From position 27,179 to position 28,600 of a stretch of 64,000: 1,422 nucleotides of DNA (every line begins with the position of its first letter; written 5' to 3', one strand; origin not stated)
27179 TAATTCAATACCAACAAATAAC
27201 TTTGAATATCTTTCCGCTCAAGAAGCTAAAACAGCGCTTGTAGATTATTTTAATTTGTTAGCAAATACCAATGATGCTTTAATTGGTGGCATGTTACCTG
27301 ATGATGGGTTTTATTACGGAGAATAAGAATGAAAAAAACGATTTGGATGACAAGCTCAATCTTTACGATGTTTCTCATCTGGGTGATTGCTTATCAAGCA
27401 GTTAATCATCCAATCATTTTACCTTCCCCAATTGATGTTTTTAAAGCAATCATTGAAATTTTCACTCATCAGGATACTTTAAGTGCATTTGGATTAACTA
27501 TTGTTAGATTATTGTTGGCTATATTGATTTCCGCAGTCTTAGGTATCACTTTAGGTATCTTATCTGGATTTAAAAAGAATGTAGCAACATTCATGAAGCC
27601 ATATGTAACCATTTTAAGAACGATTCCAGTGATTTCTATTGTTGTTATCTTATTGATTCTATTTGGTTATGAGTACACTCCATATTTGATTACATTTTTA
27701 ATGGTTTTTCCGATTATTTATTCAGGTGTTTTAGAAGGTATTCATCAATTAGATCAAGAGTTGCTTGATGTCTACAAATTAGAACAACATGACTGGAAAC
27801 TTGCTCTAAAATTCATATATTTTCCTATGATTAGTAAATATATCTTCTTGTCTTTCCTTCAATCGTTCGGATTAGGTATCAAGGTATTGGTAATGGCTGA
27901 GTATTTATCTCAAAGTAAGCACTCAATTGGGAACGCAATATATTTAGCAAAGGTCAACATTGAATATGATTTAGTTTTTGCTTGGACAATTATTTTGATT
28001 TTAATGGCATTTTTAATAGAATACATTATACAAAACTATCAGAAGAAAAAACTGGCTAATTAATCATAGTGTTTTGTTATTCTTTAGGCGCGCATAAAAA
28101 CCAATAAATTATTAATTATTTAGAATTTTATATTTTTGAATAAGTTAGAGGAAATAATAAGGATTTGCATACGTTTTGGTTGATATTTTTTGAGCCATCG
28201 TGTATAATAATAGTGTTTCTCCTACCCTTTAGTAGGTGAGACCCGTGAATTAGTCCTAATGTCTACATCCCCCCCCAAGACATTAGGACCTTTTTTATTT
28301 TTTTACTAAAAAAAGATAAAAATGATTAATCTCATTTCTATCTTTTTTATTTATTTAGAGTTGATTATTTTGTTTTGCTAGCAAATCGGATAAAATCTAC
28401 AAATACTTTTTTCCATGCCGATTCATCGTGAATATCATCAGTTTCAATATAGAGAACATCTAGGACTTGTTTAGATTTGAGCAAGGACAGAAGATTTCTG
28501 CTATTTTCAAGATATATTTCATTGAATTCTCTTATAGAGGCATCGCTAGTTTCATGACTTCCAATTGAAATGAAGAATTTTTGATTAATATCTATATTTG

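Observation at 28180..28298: Orphan promoter-to-terminator small RNA displaying C-rich loops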

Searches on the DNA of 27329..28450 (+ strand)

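Call 5: search_rna_families(source=window, start=28000, end=28450, threshold=evalue, max_evalue=10, show_alignments=3)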
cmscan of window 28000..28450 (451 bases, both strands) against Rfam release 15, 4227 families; matches with E-value up to 10: 6.
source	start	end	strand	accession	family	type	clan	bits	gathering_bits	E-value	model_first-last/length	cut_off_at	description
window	28151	28219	+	RF01611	ceN108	Gene; snRNA; snoRNA; CD-box;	-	21.6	50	0.034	1-70/70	no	Caenorhabditis snoRNA ceN108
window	28252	28360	-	RF02921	RT-14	Gene; sRNA;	-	20.2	48.1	1.9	1-144/144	no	RT-14 RNA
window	28252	28341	-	RF02822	Srn266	Gene; sRNA;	-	19.4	63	1.1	1-112/112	no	Streptococcus RNA 266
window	28005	28104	-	RF00205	snoR41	Gene; snRNA; snoRNA; CD-box;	CL00068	16.2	40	5.8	1-97/97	no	Small nucleolar RNA R41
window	28247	28364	-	RF02618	SSRC34_2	Gene; sRNA;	-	15.9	48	5.9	1-125/125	no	Streptococcus sRNA 34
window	28285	28335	-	RF02060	STnc410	Gene; sRNA;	-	12.5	50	3.3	1-158/158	no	Enterobacterial sRNA STnc410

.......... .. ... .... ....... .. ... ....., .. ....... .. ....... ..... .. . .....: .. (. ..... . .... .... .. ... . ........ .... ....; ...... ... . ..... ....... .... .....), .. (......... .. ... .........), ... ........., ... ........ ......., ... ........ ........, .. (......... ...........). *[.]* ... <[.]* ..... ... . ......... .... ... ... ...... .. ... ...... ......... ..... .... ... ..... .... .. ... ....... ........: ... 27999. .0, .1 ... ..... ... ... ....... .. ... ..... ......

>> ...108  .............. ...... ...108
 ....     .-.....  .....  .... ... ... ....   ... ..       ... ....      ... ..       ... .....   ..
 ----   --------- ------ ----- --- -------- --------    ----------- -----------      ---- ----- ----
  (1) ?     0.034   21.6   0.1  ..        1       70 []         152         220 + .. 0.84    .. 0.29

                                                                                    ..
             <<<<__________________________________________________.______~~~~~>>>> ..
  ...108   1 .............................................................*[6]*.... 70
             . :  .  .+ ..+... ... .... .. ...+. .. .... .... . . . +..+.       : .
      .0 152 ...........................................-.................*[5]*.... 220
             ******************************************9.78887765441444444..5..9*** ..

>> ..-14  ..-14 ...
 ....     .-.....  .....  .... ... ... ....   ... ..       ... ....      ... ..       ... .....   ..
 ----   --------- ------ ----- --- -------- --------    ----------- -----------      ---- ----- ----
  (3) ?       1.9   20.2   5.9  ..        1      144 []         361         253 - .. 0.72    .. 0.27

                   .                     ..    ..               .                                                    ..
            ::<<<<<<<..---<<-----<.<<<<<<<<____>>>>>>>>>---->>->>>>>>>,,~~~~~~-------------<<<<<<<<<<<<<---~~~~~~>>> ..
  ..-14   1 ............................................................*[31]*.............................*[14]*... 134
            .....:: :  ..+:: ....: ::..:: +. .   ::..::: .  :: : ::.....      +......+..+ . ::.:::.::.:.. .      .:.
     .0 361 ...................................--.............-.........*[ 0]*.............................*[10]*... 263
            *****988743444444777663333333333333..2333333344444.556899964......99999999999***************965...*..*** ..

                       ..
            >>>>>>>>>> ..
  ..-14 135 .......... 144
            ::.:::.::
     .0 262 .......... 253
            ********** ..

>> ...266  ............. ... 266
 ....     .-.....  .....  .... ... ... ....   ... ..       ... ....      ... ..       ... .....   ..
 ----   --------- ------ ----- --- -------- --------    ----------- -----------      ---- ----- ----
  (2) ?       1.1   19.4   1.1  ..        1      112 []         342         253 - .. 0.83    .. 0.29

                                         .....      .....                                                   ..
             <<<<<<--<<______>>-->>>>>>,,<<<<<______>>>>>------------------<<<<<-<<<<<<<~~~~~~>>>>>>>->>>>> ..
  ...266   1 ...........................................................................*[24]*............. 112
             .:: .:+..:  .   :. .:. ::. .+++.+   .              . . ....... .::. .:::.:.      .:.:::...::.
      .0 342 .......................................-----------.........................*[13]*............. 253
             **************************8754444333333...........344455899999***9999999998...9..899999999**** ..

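Call 37: build_rna_model(alignment_id=A3, structure=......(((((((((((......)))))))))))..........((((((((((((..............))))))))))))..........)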
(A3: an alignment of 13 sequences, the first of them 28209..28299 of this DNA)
Model R1 built from alignment A3 (13 sequences, 92 columns); structure: as given.
model positions 91; base pairs 23; branch points 1; effective number of sequences 1.16; information 0.627 bits per position. Calibrated on 0.2 Mb of random sequence (short: E-values are rough).
structure used (alignment columns):
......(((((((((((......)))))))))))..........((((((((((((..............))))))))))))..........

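Call 38: search_with_rna_model(model_id=R1, sources=[window, L002, L003, L004, L005, L006, L007, L008, L009, L010, L011, L012, L013, L014, L015, L016, L017, L018, L019, L020], max_evalue=10)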
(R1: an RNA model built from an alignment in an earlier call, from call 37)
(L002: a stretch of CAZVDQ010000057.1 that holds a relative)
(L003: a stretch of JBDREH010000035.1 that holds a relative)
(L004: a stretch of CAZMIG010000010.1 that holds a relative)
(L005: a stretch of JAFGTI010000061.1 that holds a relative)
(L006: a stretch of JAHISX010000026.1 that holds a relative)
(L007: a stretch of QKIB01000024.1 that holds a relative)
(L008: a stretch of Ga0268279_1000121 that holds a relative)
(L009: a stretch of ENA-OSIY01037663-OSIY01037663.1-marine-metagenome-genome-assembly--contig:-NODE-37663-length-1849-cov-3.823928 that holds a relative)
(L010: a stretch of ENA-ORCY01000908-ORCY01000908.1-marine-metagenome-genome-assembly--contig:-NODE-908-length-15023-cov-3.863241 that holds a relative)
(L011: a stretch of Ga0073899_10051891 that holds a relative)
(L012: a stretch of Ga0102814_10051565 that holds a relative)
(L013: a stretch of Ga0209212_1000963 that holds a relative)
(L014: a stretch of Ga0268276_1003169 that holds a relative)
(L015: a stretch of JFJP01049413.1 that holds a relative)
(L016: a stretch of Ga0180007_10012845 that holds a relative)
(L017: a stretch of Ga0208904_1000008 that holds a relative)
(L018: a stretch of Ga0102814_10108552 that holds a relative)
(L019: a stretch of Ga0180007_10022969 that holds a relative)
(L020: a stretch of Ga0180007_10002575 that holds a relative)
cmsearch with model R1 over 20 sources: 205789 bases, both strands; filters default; matches with E-value up to 10: 35.
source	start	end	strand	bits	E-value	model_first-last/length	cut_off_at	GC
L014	4766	4856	-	115.9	7.9e-26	1-91/91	no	0.42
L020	580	670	+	115.9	8e-26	1-91/91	no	0.41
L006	6893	6983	+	115.8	8.3e-26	1-91/91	no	0.41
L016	2997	3087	-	115.8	8.3e-26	1-91/91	no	0.41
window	28209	28299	+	115.1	1.2e-25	1-91/91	no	0.42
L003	6892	6982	+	113.9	2.4e-25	1-91/91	no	0.43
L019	4080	4170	+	113.9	2.4e-25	1-91/91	no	0.43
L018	1297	1388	-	112.9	4.2e-25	1-91/91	no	0.41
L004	6892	6980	+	111.5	9.2e-25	1-91/91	no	0.4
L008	10446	10534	+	111.5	9.2e-25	1-91/91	no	0.4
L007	3375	3464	+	111.2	1.1e-24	1-91/91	no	0.43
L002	1861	1951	+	108.4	5.5e-24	1-91/91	no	0.42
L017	4405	4495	+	108.4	5.5e-24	1-91/91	no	0.42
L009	402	493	+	107.6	8.6e-24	1-91/91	no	0.4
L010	438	529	-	107.6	8.6e-24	1-91/91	no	0.4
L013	2723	2812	-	102.1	1.9e-22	1-91/91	no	0.48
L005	6883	6969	+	101.6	2.4e-22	1-91/91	no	0.41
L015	1963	2052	-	98.2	1.7e-21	1-91/91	no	0.48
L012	2224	2285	-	73.3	2.1e-15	30-91/91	5'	0.44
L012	2199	2280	+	19.7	0.03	1-91/91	no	0.35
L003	6926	7008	-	19.4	0.034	1-91/91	no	0.34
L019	4114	4196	-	19.4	0.034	1-91/91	no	0.34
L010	403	495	+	18.4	0.061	1-91/91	no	0.33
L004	6924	7009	-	18.4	0.063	1-91/91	no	0.33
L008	10478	10563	-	18.4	0.063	1-91/91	no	0.33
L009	436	518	-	18.1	0.072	1-91/91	no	0.37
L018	1276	1354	+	17.8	0.087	1-91/91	no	0.37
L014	4736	4822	+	17.7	0.092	1-91/91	no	0.33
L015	1946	2018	+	17.4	0.11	1-91/91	no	0.45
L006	6927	7027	-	17.2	0.12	1-91/91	no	0.3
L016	2953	3053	+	17.2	0.12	1-91/91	no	0.3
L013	2702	2778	+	15.8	0.26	1-91/91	no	0.43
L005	6925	6959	-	15.7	0.28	45-81/91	no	0.51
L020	624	660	-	15.6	0.3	45-81/91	no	0.51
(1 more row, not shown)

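Call 54: search_with_rna_model(model_id=R1, sources=[L021, L022, L023, L024, L025, L026, L027, L028], max_evalue=10, show_alignments=4)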
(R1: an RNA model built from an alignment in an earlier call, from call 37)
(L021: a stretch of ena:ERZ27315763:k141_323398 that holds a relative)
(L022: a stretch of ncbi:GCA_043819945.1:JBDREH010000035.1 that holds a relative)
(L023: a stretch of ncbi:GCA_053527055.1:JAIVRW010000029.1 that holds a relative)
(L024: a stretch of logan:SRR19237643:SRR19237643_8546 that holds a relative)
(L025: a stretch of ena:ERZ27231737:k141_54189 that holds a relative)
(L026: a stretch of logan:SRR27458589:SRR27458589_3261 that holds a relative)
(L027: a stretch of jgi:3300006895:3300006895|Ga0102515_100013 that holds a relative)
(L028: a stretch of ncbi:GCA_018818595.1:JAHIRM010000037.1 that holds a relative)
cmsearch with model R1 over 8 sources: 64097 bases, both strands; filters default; matches with E-value up to 10: 4.
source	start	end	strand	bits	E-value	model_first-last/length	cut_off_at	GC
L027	3924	4013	+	102.6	4.4e-23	1-91/91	no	0.44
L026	3800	3888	+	79.5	2e-17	1-91/91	no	0.44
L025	3799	3887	+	77.9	5.1e-17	1-91/91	no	0.46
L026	3834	3898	-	20.5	0.0059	1-91/91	no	0.34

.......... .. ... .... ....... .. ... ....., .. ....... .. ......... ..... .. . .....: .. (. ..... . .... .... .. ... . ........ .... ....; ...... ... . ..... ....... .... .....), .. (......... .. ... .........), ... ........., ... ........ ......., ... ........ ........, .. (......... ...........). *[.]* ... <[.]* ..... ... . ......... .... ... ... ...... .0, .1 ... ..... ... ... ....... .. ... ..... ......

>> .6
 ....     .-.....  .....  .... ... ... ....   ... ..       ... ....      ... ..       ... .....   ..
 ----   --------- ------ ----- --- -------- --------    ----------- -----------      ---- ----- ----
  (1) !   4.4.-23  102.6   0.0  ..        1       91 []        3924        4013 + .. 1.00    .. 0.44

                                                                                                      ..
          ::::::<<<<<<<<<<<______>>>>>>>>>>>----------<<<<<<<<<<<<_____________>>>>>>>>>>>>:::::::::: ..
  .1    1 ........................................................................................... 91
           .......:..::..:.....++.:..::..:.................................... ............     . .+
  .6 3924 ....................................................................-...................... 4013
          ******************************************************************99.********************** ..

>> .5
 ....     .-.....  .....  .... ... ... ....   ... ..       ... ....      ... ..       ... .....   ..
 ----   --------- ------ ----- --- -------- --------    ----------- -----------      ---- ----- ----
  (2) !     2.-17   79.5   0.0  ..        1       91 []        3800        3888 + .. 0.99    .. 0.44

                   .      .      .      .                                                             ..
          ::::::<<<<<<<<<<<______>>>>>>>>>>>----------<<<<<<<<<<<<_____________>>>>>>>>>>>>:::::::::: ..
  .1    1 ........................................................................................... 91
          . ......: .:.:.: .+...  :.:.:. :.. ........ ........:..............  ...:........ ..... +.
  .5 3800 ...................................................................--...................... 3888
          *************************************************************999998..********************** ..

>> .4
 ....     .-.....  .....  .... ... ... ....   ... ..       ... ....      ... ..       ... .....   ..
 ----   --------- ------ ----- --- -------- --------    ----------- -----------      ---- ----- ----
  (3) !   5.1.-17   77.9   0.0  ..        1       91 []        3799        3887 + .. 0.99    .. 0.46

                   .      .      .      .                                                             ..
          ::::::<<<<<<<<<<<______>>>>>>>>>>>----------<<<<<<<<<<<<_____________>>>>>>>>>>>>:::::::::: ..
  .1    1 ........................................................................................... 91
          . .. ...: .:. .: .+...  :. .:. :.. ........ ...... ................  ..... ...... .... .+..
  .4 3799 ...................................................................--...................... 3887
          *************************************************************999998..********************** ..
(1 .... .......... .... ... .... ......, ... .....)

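Call 65: search_dna_similar(query=window:28209-28299:+, collection=plasmids, mode=distant, max_evalue=0.01, max_rows=5)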
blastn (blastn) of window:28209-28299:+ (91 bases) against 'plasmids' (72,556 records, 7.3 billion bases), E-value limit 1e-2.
No match.

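Call 66: search_dna_similar(query=window:28209-28299:+, collection=phages, mode=distant, max_evalue=0.01, max_rows=5)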
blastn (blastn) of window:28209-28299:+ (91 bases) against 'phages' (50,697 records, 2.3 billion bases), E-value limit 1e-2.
No match.

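Call 73: search_rna_families(source=L027, start=3880, end=4090, threshold=evalue, max_evalue=10)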
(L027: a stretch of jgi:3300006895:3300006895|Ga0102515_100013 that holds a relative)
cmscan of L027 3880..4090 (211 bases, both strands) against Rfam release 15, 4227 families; matches with E-value up to 10: 11.
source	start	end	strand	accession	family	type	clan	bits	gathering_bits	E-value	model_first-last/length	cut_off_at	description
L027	3962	4053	-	RF01231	snoR74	Gene; snRNA; snoRNA; HACA-box;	-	21.9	44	0.23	1-134/134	no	Small nucleolar RNA snoR74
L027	4007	4090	-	RF01774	rpsL_ricks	Cis-reg; leader;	-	19.5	60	5.2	33-131/131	5'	Rickettsia rpsL leader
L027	4017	4090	+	RF00020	U5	Gene; snRNA; splicing;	-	16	40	6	1-117/117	no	U5 spliceosomal RNA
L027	3926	3962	-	RF03786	mir-9449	Gene; miRNA;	-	15.4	100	2.1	1-68/68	no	mir-9449 microRNA precursor family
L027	4018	4050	+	RF04343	Plastid-psbA-2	Cis-reg;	CL00153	15.4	55.8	2.2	1-60/60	no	Plastid-psbA-2 3UTR RNA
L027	4019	4052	+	RF00489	ctRNA_p42d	Gene; antisense;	-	14.4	50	2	1-46/46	no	ctRNA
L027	4054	4071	-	RF04336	Plastid-petD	Intron;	-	14.1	65.5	2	17-34/47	no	Plastid-petD group II-D5 intron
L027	4007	4076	-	RF01770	rimP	Cis-reg; leader;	-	13.8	47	7.6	1-102/102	no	Gammaprotebacteria rimP leader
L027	3967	4044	+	RF00198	SL1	Gene;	CL00020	13.5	75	4.3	1-103/103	no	SL1 RNA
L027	3930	3966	-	RF01346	CRISPR-DR36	Gene; CRISPR;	-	10.3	38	8.5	1-36/36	no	CRISPR RNA direct repeat element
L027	3880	4071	-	RF03110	throat-1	Gene; sRNA;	-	8.4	124.4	5.4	1-197/334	3'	throat-1 RNA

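Call 74: search_rna_families(source=L025, start=3770, end=3910, threshold=evalue, max_evalue=10)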
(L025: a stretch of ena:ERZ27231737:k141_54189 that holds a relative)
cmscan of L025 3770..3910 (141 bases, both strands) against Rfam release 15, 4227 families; matches with E-value up to 10: 3.
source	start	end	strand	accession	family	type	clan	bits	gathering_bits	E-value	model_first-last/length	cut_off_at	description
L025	3792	3880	+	RF01820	RsaE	Gene; sRNA;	-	12.5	79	6.8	1-112/112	no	RNA Staph. aureus E (RoxS)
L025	3770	3836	+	RF01264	snR83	Gene; snRNA; snoRNA; HACA-box;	CL00023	9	75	4.5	193-308/308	5'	Small nucleolar RNA snR83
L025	3770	3843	+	RF02099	rivX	Gene; sRNA;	-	8.3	100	3.5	169-248/248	5'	rivX sRNA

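Call 75: search_rna_families(source=L025, start=3785, end=3895, threshold=evalue, max_evalue=10, show_alignments=2)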
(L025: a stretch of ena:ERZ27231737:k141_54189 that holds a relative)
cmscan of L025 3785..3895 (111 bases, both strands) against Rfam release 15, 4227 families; matches with E-value up to 10: 0.
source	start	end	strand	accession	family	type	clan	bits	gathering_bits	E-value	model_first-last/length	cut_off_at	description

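Call 76: search_rna_families(source=window, start=28205, end=28305, threshold=evalue, max_evalue=10, show_alignments=3)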
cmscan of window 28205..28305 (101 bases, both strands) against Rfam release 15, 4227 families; matches with E-value up to 10: 6.
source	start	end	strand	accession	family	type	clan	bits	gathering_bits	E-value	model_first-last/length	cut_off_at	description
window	28252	28305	-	RF02822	Srn266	Gene; sRNA;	-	13.1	63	4.5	48-112/112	5'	Streptococcus RNA 266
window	28205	28305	+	RF02895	S414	Gene; sRNA;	-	12.7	45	5.8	59-155/175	5'&3'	Staphylococcus sRNA 414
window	28254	28305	+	RF00519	suhB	Gene; sRNA;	CL00108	12.4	41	1.7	1-77/77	no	Makes More Granules Regulator RNA (mmgR)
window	28256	28305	+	RF00557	L10_leader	Cis-reg; leader;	-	11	44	6.8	1-138/138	no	Ribosomal protein L10 leader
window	28283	28302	+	RF02162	XIST_A_REPEAT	Gene; sRNA;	-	10.3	33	8.2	1-37/37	no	XIST RNA A repeat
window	28269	28298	+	RF01947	KCNQ1OT1_2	Gene; lncRNA;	-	9.1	80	7.8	167-196/196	no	KCNQ1 overlapping transcript 1 conserved region 2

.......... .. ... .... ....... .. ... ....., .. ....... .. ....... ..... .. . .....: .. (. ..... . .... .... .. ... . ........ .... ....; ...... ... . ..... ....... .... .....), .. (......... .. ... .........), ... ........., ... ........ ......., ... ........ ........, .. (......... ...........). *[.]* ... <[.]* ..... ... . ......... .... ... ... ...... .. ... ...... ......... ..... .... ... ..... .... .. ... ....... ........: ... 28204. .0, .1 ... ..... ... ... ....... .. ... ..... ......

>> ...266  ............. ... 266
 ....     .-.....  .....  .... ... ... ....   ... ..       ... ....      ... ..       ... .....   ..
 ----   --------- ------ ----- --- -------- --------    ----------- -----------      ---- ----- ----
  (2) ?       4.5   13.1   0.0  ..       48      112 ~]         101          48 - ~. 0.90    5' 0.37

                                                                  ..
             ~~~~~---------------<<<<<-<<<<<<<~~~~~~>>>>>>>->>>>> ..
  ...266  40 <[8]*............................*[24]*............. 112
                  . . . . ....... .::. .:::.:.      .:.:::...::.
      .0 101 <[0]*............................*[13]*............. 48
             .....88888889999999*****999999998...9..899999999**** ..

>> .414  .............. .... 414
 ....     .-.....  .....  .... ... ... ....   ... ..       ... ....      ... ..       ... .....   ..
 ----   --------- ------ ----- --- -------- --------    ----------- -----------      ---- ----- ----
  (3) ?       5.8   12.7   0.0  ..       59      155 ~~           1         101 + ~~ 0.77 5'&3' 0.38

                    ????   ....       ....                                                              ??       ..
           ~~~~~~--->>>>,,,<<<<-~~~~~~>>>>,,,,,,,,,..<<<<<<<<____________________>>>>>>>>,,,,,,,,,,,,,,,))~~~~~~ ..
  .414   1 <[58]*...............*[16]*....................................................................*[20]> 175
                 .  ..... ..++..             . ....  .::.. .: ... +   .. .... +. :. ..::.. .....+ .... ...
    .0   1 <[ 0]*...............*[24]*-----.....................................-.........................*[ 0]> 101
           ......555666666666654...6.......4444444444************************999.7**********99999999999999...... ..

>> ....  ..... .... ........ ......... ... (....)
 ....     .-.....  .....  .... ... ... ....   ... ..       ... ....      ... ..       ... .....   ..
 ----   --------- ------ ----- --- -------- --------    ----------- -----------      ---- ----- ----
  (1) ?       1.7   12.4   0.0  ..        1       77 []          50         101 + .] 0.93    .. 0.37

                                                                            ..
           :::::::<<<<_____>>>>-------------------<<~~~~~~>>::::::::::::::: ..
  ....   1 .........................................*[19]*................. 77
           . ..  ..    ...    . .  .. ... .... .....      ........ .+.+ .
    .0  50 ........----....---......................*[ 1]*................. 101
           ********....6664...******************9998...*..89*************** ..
